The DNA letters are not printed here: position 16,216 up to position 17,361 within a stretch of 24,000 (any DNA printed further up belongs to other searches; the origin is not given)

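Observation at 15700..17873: Three-gene cassette (Nmad2-like, Nmad3-like, wHTH-PD-(D/E)xK) with no experimentally known function: candidate novel modification/defence system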

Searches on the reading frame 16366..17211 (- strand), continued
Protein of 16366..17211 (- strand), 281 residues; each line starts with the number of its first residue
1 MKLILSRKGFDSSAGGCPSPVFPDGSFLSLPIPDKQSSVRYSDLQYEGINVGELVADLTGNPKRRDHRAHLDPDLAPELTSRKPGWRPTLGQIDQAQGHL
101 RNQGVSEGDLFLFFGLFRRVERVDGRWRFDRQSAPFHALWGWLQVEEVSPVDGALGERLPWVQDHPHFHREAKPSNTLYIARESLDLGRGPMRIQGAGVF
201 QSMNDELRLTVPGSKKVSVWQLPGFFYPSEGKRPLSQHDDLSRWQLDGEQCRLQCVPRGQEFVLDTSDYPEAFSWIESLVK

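Call 34: fold_search(model_id=the predicted structure, library=pdb)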
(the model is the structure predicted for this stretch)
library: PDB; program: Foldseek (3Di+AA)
matches with E <= 10: 212; with E <= 0.001: 0
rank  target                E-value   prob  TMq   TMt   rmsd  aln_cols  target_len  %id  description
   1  6p0g_A                6.6e-02  0.30  0.22  0.33  14.7       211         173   12  N-terminal domain of Thermococcus Gammatolerans McrB bound to m5C DNA (released 2019-12-18)
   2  2hd9                  8.5e-02  0.51  0.26  0.44   9.0       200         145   13  Crystal structure of PH1033 from Pyrococcus horikoshii OT3 (released 2006-12-20)
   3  1wmm                  1.9e-01  0.38  0.25  0.43   7.9       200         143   12  Crystal structure of PH1033 from Pyrococcus horikoshii Ot3 (released 2005-08-23)
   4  1i2d_A                2.3e-01  0.25  0.17  0.09   8.4       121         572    8  CRYSTAL STRUCTURE OF ATP SULFURYLASE FROM PENICILLIUM CHRYSOGENUM (released 2001-07-11)
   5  5y6b_A                4.2e-01  0.18  0.19  0.33  10.6       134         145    9  Crystal structure of ZmASCH Y47F mutant protein from Zymomonas mobilis (released 2018-07-18)
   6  1j70_A                4.2e-01  0.14  0.17  0.10  11.3       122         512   11  CRYSTAL STRUCTURE OF YEAST ATP SULFURYLASE (released 2003-06-17)
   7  9qjg_B                4.2e-01  0.04  0.09  0.14  10.7        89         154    7  CA domain of LvrB from Leptospira with bound ADP (released 2026-04-08)
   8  5guq_C                5.3e-01  0.15  0.18  0.31  11.4       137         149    9  Crystal structure of ASCH from Zymomonas mobilis (released 2017-08-30)
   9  5y6b_B                6.4e-01  0.15  0.19  0.34  10.5       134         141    9  Crystal structure of ZmASCH Y47F mutant protein from Zymomonas mobilis (released 2018-07-18)
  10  2gks_B                6.8e-01  0.18  0.18  0.10   7.4       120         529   12  Crystal Structure of the Bi-functional ATP Sulfurylase-APS Kinase from Aquifex aeolicus, a Chemolithotrophic Thermophi (released 2007-03-06)
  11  1zbo_A                6.8e-01  0.06  0.13  0.18  17.0       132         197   11  X-Ray Crystal Structure of Protein BPP1347 from Bordetella parapertussis. Northeast Structural Genomics Consortium Tar (released 2005-04-19)
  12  5y6b_D                7.3e-01  0.14  0.19  0.35  10.5       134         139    9  Crystal structure of ZmASCH Y47F mutant protein from Zymomonas mobilis (released 2018-07-18)
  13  2gks_A                7.7e-01  0.16  0.18  0.10   7.2       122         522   13  Crystal Structure of the Bi-functional ATP Sulfurylase-APS Kinase from Aquifex aeolicus, a Chemolithotrophic Thermophi (released 2007-03-06)
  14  9jsz_J                8.2e-01  0.01  0.08  0.07  36.5       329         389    6  active NbaSPARDA complexes (released 2025-04-02)
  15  2kku_MODEL_1_A        9.9e-01  0.05  0.14  0.25  14.5       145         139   10  Solution structure of protein af2351 from Archaeoglobus fulgidus. Northeast Structural Genomics Consortium tar (released 2009-07-14)
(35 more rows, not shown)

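Call 64: search_protein_families(library=pfam, alignment_id=A4, max_evalue=0.00001)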
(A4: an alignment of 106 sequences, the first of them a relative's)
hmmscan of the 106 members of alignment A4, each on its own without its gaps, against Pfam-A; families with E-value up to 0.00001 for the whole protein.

A. member 1, L006:2370-3185:- (271 aa): 0 families

B. families by the number of members that match (of 106 scanned): 132 families (the first 25 are shown)
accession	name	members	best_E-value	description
PF01381.28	HTH_3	5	4.1e-13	Helix-turn-helix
PF04851.21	ResIII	4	2.9e-37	Type III restriction enzyme, res subunit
PF07669.17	Eco57I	3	9.3e-15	Eco57I restriction-modification methylase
PF13560.12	HTH_31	3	3.5e-11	Helix-turn-helix domain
PF12844.13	HTH_19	3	5.4e-08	Helix-turn-helix domain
PF13443.12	HTH_26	3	5.5e-08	Cro/C1-type HTH DNA-binding domain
PF00118.29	Cpn60_TCP1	2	6.6e-79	TCP-1/cpn60 chaperonin family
PF02384.22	N6_Mtase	2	1.3e-59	N-6 DNA Methylase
PF18766.7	SWI2_SNF2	2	4.1e-56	SWI2/SNF2 ATPase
PF01420.25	Methylase_S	2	6.8e-33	Type I restriction modification DNA specificity domain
PF04313.20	HSDR_N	2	3.1e-30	Type I restriction enzyme R protein N terminus (HSDR_N)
PF00270.35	DEAD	2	1.3e-11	DEAD/DEAH box helicase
PF00271.37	Helicase_C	2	2.5e-08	Helicase conserved C-terminal domain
PF15731.11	MqsA_antitoxin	2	7.7e-08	Antitoxin component of bacterial toxin-antitoxin system, MqsA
PF02092.22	tRNA_synt_2f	1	2.6e-204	Glycyl-tRNA synthetase beta subunit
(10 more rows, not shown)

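Call 65: search_protein_families(library=padloc, alignment_id=A4, max_evalue=0.00001)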
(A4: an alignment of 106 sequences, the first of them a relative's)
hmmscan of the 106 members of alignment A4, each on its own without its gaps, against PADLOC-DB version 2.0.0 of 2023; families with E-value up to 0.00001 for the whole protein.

A. member 1, L006:2370-3185:- (271 aa): 0 families

B. families by the number of members that match (of 106 scanned): 360 families (the first 25 are shown)
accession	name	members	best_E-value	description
PDLC04134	mad2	3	3.6e-47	mads_2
PDLC03338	MTase_II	3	8.8e-31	Type II methyltransferase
PDLC02704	PbeA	3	1.9e-19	PbeA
PDLC03954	RmrA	3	2.6e-16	-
PDLC03949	RmrA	3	3.1e-14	-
PDLC03952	RmrA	3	8e-14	-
PDLC03951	RmrA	3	6.1e-12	-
PDLC03021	MTase_I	2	4.4e-164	Type I methyltransferase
PDLC03089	Specificity_I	2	1.1e-100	Type I specificity subunit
PDLC03168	Specificity_I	2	3.3e-99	Type I specificity subunit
PDLC03066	Specificity_I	2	1e-94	Type I specificity subunit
PDLC03086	Specificity_I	2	2e-79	Type I specificity subunit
PDLC03127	Specificity_I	2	4.9e-70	Type I specificity subunit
PDLC03099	Specificity_I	2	1.2e-66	Type I specificity subunit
PDLC03068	Specificity_I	2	6.6e-56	Type I specificity subunit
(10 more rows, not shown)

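Call 67: search_dna_similar(query=window:16366-17211:-, collection=phages, mode=protein, max_evalue=0.001)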
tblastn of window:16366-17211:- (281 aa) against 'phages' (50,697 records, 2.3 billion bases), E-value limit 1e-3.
No match.

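Call 70: search_dna_similar(query=window:16366-17211:-, collection=plasmids, mode=protein, max_evalue=0.001, max_rows=30)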
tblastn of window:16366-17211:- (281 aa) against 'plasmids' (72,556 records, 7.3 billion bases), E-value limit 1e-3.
Records with a match: 6; places in all: 6; records where one place covers at least 80% of the query: 6.
Best place of each record, by identity: <60% 6.
By first word of the organism name: Burkholderia 2; Clostridium 2; Cupriavidus 1; Bacillus 1.
By predicted mobility (MOB-suite, as given by PLSDB): non-mobilizable 5; mobilizable 1.
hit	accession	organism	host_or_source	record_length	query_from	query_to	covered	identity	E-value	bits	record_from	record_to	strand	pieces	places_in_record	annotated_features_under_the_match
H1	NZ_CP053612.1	Burkholderia sp. MBR-1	-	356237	1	280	100%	44.7%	5e-56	201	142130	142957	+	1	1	hypothetical protein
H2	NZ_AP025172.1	Cupriavidus sp. P-10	-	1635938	1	280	100%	42.2%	4e-59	210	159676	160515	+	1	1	none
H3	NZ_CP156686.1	Burkholderia stagnalis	Bacterial cells,soils collected in ...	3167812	1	281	100%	41.7%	7e-58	206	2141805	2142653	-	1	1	none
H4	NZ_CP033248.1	Clostridium butyricum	environment swab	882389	1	280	100%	37.1%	1e-39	153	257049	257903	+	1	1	hypothetical protein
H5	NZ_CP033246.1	Clostridium butyricum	Homo sapiens,stool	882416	1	280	100%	37.1%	1e-39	153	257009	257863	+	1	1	hypothetical protein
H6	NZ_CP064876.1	Bacillus toyonensis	sediment,deep-sea sediment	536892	2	281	100%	33.0%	8e-27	116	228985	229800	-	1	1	hypothetical protein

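Call 73: search_protein_families(library=pfam, alignment_id=A5, max_evalue=0.00001)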
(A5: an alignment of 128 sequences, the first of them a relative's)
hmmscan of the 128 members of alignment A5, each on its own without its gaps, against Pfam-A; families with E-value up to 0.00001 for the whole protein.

A. member 1, L005:7558-7935:- (125 aa): 0 families

B. families by the number of members that match (of 128 scanned): 83 families (the first 25 are shown)
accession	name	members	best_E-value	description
PF00924.24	MS_channel_2nd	7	2.1e-21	Mechanosensitive ion channel, beta-domain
PF00149.33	Metallophos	7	4.8e-13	Calcineurin-like phosphoesterase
PF12850.12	Metallophos_2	7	1.6e-10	Calcineurin-like phosphoesterase superfamily domain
PF12973.13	Cupin_7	5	2.8e-44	ChrR Cupin-like domain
PF01370.27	Epimerase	5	1.4e-28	NAD dependent epimerase/dehydratase family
PF03466.25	LysR_substrate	4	8.2e-49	LysR substrate binding domain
PF00126.33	HTH_1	4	7e-24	Bacterial regulatory helix-turn-helix protein, lysR family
PF01497.23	Peripla_BP_2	4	2.8e-15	Periplasmic binding protein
PF13460.12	NAD_binding_10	4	3.8e-13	NAD(P)H-binding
PF01261.30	AP_endonuc_2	3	5.9e-71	Xylose isomerase-like TIM barrel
PF00378.25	ECH_1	3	1.4e-46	Enoyl-CoA hydratase/isomerase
PF13307.12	Helicase_C_2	3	8.1e-41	Helicase C-terminal domain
PF01810.24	LysE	3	2e-34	LysE type translocator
PF00497.25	SBP_bac_3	3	3e-31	Bacterial extracellular solute-binding proteins, family 3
PF01464.25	SLT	3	3.6e-24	Transglycosylase SLT domain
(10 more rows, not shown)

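Call 84: search_protein_families(library=pfam, proteins=[L035:7355-7996:+, L020:7043-7906:+, L055:7153-7992:+, L031:7274-7927:-, L007:6814-7884:-, L008:3835-4524:+, L012:6587-7984:+, L015:5784-7922:+, L015:9532-10605:-], max_evalue=0.001)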
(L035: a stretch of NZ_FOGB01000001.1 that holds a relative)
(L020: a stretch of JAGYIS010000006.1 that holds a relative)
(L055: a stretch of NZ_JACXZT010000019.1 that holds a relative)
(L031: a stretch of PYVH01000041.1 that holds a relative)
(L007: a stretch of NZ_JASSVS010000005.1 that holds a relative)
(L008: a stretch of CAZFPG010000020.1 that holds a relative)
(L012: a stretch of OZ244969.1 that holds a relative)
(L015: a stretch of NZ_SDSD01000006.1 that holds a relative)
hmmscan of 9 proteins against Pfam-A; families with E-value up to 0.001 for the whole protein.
L035:7355-7996:+ (214 aa): 1 family
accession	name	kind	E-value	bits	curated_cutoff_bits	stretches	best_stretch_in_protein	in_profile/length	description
PF12973.13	Cupin_7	-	4.3e-42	142.6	27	2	8-110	2-104/105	ChrR Cupin-like domain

L020:7043-7906:+ (288 aa): 1 family
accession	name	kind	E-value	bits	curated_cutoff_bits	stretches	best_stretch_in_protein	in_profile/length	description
PF01497.23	Peripla_BP_2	-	4e-07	30.1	27.5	1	31-231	1-200/235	Periplasmic binding protein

L055:7153-7992:+ (280 aa): 1 family
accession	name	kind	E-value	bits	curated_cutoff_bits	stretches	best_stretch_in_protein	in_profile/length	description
PF01261.30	AP_endonuc_2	-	5.1e-70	236.4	31.1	1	20-277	3-248/249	Xylose isomerase-like TIM barrel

L031:7274-7927:- (217 aa): 2 families
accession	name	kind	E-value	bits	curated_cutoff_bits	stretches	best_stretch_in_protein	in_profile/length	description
PF00149.33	Metallophos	-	2.2e-11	45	21.5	1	9-184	1-190/191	Calcineurin-like phosphoesterase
PF12850.12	Metallophos_2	-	4.6e-09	36.9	27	1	9-199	1-132/154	Calcineurin-like phosphoesterase superfamily domain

L007:6814-7884:- (356 aa): 1 family
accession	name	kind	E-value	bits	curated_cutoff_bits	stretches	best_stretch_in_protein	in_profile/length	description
PF00924.24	MS_channel_2nd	-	1e-09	38.8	20.2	1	187-253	2-68/68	Mechanosensitive ion channel, beta-domain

L008:3835-4524:+ (230 aa): 2 families
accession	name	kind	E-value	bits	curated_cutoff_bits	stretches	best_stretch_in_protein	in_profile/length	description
PF01370.27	Epimerase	-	6.5e-07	29.4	20.9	1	9-201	1-191/240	NAD dependent epimerase/dehydratase family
PF13460.12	NAD_binding_10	-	3.1e-05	24.4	27.2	1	13-125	1-106/184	NAD(P)H-binding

L012:6587-7984:+ (466 aa): 3 families
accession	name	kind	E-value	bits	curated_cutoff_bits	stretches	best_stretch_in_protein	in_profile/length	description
PF00155.27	Aminotran_1_2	-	4.1e-34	118.8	19.7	1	108-462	3-361/361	Aminotransferase class I and II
PF00392.27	GntR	-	1.5e-10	41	27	1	4-67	1-64/64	Bacterial regulatory proteins, gntR family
PF12897.13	Asp_aminotransf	-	0.00046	19.6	27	0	200-286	130-217/421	Aspartate amino-transferase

L015:5784-7922:+ (713 aa): 4 families
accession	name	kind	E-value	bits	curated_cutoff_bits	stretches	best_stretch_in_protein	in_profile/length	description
PF13307.12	Helicase_C_2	-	2e-39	135.8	25.3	1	546-701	10-169/170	Helicase C-terminal domain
PF00270.35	DEAD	-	4.4e-07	30.2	26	1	54-103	13-64/167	DEAD/DEAH box helicase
PF04851.21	ResIII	-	9.3e-05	22.8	22.5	0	23-102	2-71/164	Type III restriction enzyme, res subunit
PF06733.21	DEAD_2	-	0.00037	20.6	21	1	208-269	100-160/172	DEAD_2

L015:9532-10605:- (357 aa): 1 family
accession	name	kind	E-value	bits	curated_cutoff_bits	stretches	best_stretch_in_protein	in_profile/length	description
PF00793.26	DAHP_synth_1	-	1.7e-89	299.7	25.5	1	44-338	8-267/270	DAHP synthetase I family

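Call 85: search_protein_families(library=phrogs, proteins=[window:16366-17211:-], max_evalue=0.01)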
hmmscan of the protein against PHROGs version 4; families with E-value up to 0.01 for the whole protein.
window:16366-17211:- (281 aa): 0 families

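Call 87: fold_search(model_id=the predicted structure, library=viral)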
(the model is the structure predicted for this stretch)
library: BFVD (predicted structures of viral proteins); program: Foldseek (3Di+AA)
matches with E <= 10: 212; with E <= 0.001: 0
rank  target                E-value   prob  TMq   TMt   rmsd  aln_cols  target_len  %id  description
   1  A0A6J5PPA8            5.1e-02  0.02  0.09  0.05  28.0       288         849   10  Uncharacterized protein [uncultured Caudovirales phage]
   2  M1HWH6                1.9e-01  0.25  0.22  0.38   9.1       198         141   10  (no name in the UniProt tables at hand)
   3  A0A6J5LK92            2.7e-01  0.11  0.16  0.10   8.6       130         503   10  ASCH domain containing protein [uncultured Caudovirales phage]
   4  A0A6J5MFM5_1          3.2e-01  0.13  0.15  0.05   8.6       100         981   13  ART-PolyVal-like domain-containing protein [uncultured Caudovirales phage]
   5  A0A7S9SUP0            3.2e-01  0.11  0.16  0.26  11.9       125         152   13  Uncharacterized protein [Virus NIOZ-UU159]
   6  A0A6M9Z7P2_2          3.7e-01  0.02  0.10  0.03  21.1       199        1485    8  (no name in the UniProt tables at hand)
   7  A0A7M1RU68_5          5.3e-01  0.12  0.19  0.05  10.3       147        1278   10  NTF2 domain-containing protein [uncultured phage cr272_1]
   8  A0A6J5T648            5.3e-01  0.11  0.17  0.29   8.2       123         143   15  Uncharacterized protein [uncultured Caudovirales phage]
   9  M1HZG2                6.0e-01  0.10  0.18  0.32  13.0       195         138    9  (no name in the UniProt tables at hand)
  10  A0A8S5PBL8            6.0e-01  0.02  0.14  0.13  14.9       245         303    8  ASCH domain-containing protein [Myoviridae sp. ctsGI2]
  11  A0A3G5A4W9            7.2e-01  0.12  0.19  0.31   6.2       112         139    9  Uncharacterized protein [Harvfovirus sp.]
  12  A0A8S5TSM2            7.7e-01  0.06  0.15  0.14  12.3       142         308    8  (P)ppGpp synthetase, RelA/SpoT family [Podoviridae sp. ctARy1]
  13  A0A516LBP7            9.2e-01  0.03  0.13  0.14  15.7       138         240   14  (no name in the UniProt tables at hand)
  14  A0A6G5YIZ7            1.0e+00  0.08  0.13  0.17   8.8        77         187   19  (no name in the UniProt tables at hand)
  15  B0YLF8                1.1e+00  0.03  0.15  0.20  17.9       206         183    5  Uncharacterized protein [Glossina hytrovirus (isolate Glossina pallidipes/Ethiopia/Seibersdorf/-)]
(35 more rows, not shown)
